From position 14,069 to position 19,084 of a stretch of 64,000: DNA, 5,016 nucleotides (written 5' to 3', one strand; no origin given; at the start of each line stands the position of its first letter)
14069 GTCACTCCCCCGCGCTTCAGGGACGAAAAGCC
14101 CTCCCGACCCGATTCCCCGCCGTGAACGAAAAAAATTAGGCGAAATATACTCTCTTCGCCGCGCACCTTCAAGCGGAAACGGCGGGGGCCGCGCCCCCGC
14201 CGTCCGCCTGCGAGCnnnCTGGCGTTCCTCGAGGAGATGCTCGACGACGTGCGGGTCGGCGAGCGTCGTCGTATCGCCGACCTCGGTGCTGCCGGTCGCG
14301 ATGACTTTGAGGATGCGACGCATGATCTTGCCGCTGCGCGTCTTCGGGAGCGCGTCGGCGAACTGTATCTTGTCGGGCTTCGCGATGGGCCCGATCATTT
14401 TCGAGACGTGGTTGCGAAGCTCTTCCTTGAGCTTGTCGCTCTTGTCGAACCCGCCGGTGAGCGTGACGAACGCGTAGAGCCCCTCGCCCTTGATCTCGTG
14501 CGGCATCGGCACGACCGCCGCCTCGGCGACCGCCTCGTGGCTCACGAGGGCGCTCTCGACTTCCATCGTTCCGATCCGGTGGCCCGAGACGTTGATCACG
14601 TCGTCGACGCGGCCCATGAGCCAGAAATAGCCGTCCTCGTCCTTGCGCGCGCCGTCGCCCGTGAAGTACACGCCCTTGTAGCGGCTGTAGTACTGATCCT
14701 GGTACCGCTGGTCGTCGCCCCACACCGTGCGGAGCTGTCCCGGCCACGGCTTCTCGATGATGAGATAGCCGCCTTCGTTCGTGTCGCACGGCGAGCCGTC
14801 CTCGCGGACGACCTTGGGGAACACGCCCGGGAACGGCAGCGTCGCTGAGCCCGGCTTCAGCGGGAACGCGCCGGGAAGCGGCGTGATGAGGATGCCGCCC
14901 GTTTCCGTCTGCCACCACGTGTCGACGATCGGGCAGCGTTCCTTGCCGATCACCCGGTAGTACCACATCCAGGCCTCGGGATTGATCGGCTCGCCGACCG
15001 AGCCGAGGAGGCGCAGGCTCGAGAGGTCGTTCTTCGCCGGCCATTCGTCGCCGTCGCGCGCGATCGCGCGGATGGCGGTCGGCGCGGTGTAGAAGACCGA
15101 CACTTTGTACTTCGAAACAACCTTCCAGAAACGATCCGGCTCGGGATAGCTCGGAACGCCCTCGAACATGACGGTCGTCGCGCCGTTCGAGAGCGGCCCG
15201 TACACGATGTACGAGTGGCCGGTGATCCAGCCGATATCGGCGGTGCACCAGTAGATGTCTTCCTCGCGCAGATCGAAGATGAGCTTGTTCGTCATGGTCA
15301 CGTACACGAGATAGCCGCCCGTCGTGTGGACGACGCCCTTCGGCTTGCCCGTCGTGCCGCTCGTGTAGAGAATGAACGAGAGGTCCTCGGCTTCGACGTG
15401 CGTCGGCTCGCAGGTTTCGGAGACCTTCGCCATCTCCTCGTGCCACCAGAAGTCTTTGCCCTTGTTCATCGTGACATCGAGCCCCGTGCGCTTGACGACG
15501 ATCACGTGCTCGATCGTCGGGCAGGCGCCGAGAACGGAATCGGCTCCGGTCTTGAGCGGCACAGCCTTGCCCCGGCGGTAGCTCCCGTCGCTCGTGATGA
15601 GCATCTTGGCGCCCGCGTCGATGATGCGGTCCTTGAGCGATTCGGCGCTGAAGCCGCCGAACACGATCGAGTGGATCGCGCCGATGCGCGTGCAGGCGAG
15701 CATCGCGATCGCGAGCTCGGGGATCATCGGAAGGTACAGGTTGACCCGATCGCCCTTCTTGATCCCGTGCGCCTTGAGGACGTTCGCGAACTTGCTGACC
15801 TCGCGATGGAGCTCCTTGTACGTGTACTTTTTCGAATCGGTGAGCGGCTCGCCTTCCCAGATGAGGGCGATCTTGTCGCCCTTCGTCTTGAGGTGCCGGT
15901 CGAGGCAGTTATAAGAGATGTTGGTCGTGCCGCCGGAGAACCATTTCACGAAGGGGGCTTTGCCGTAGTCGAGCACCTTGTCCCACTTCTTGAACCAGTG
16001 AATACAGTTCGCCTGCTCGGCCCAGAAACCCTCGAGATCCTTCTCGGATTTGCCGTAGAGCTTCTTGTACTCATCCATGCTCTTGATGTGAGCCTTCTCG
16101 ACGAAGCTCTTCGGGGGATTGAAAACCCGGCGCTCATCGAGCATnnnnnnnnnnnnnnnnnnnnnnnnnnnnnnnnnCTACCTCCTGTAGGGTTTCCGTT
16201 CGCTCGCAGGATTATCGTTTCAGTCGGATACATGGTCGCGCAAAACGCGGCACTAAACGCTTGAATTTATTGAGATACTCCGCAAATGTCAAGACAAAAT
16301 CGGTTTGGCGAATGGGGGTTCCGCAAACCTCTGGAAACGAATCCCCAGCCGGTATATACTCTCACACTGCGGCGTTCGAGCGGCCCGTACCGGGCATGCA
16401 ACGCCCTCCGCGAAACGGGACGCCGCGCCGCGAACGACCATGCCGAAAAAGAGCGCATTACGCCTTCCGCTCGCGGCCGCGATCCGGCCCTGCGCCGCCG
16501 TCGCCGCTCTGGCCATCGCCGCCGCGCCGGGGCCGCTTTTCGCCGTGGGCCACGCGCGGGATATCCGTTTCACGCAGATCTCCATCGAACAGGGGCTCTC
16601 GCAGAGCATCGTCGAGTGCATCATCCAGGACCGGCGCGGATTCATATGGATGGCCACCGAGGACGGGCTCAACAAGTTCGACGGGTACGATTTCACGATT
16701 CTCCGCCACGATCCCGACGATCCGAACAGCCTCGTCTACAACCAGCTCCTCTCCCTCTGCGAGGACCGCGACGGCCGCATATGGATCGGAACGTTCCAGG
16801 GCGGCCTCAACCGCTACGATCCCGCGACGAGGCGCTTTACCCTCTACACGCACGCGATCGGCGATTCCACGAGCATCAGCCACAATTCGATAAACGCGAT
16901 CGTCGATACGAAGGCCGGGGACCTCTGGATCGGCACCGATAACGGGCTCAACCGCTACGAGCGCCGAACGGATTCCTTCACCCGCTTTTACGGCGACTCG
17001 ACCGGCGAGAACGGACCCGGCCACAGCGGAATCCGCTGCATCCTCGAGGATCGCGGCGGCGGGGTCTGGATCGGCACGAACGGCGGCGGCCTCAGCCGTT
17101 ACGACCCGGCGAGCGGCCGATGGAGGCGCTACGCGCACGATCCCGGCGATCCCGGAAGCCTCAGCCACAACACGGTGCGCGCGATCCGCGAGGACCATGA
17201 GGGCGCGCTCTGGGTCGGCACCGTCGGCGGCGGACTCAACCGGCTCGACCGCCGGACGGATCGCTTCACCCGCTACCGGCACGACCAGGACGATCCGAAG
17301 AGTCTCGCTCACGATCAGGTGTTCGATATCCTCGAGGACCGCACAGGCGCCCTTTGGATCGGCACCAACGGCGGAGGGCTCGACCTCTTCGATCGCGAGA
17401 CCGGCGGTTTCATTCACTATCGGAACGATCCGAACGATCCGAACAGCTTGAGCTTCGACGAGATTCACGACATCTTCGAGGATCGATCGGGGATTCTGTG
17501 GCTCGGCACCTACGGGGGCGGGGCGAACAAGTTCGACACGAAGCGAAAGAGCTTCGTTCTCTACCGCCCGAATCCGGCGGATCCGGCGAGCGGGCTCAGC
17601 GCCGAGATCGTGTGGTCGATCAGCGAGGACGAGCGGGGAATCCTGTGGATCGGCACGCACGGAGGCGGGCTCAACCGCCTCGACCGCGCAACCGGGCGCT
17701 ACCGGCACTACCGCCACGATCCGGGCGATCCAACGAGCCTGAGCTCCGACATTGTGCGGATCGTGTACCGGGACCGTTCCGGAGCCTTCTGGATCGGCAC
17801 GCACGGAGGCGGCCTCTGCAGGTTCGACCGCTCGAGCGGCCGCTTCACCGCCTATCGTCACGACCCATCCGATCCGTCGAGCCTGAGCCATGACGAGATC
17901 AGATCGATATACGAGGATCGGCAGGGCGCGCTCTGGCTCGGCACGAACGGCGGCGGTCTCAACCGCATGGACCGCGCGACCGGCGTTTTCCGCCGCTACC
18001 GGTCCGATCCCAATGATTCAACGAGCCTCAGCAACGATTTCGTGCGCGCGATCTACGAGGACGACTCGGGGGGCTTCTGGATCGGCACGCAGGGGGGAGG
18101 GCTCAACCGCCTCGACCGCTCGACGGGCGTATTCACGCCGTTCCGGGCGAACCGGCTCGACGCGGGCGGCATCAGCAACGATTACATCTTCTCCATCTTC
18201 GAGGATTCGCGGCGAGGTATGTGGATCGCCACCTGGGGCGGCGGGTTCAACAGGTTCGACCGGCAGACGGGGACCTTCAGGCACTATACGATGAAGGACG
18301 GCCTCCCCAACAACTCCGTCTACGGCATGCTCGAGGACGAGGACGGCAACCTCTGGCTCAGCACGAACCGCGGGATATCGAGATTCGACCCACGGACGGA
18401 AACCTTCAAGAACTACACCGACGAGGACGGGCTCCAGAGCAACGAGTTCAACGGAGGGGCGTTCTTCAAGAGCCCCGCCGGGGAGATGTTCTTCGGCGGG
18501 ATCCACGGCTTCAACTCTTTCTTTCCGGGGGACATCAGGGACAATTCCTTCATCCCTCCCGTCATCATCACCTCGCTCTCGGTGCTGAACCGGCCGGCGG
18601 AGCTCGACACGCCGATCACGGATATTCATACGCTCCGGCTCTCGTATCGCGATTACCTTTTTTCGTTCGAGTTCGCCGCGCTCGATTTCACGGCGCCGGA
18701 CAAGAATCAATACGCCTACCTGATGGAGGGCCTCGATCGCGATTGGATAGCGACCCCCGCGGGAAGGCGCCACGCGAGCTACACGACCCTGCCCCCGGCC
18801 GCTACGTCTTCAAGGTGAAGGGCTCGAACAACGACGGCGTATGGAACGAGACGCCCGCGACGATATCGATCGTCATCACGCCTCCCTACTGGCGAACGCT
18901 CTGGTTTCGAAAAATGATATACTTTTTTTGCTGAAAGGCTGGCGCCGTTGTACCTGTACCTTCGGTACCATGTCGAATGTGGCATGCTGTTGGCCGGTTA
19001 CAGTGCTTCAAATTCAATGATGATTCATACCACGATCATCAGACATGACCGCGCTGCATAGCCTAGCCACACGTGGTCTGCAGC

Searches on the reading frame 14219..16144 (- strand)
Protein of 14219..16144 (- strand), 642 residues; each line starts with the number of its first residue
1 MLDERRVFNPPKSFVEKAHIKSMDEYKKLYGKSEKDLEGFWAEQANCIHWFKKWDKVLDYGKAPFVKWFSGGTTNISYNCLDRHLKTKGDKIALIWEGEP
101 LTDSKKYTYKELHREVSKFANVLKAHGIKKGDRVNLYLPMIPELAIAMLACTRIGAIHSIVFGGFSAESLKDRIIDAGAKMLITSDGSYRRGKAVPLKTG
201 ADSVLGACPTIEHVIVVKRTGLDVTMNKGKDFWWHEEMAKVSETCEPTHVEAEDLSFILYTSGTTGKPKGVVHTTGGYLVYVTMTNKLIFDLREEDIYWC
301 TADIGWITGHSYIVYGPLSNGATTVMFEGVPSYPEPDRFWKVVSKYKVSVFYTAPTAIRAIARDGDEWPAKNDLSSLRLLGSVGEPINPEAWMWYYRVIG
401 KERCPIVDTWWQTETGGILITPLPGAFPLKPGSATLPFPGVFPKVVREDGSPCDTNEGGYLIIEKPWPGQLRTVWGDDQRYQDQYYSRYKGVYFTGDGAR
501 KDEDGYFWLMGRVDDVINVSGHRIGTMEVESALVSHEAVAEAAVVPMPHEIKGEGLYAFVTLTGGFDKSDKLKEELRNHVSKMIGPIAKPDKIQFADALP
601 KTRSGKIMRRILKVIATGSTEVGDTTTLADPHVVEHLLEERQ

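Call 16: search_protein_families(library=pfam, proteins=[window:14219-16144:-])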
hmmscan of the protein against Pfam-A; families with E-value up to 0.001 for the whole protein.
window:14219-16144:- (642 aa): 3 families
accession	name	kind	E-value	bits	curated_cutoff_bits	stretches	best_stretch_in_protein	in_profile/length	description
PF00501.34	AMP-binding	-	1.5e-89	301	29.9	1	82-467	2-378/384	AMP-binding enzyme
PF13193.12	AMP-binding_C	-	2.7e-27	96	24.5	1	528-606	1-76/76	AMP-binding enzyme C-terminal domain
PF16177.11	ACAS_N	-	2.8e-23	81.9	27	1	26-80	1-55/55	Acetyl-coenzyme A synthetase N-terminus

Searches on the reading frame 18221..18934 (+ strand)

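Call 41: search_protein_families(library=pfam, proteins=[window:18221-18934:+])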
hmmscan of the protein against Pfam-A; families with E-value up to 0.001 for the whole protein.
window:18221-18934:+ (237 aa): 1 family
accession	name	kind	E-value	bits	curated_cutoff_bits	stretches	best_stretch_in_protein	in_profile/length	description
PF07495.19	Y_Y_Y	-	4.6e-05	23.7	26.6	1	192-219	37-64/65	Y_Y_Y domain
